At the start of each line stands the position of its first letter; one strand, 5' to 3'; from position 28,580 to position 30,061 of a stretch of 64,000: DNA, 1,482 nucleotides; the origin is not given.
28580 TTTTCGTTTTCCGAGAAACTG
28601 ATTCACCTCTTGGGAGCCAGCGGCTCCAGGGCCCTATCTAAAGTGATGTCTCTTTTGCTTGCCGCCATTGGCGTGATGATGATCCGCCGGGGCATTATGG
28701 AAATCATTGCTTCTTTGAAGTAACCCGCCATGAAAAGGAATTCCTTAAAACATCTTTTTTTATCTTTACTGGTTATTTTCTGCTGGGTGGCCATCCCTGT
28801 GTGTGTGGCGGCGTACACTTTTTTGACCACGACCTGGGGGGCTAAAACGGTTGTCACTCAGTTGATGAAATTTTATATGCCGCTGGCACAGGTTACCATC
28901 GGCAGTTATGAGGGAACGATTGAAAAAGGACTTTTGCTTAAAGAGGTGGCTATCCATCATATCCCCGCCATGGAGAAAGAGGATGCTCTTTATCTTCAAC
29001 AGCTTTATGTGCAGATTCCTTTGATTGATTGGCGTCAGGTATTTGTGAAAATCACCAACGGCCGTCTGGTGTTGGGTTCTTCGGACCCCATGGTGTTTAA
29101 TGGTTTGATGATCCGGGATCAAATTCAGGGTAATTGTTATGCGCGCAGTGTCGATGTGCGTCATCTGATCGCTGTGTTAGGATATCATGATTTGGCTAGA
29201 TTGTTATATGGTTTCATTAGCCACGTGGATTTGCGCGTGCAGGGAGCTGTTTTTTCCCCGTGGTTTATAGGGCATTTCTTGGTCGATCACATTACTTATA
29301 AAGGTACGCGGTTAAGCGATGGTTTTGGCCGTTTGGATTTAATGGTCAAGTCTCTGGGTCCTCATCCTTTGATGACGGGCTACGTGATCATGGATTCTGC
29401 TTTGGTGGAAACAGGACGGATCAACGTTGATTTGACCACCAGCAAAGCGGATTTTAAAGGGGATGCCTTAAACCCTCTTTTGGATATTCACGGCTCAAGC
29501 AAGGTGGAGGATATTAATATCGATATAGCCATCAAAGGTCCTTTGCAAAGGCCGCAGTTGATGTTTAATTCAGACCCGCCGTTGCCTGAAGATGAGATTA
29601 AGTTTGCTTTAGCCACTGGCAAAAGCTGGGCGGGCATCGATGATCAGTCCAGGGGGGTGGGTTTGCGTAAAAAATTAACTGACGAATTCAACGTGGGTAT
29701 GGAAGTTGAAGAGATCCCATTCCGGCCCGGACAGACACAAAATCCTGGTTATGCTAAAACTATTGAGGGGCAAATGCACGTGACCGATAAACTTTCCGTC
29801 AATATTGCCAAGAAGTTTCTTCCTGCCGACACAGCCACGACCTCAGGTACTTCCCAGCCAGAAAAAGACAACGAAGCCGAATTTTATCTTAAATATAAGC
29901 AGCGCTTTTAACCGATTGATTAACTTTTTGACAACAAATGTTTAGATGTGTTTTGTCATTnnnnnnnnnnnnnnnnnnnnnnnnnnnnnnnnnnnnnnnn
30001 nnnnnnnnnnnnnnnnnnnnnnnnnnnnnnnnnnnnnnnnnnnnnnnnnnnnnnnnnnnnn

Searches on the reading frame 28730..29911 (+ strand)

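Call 51: search_protein_families(library=pfam, proteins=[window:28730-29911:+], max_evalue=0.00001)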
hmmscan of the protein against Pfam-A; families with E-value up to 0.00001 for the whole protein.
window:28730-29911:+ (393 aa): 1 family
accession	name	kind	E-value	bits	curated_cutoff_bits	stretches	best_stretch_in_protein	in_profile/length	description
PF04357.19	TamB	-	1.2e-10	41.7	22.4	1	234-307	183-264/381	TamB, inner membrane protein subunit of TAM complex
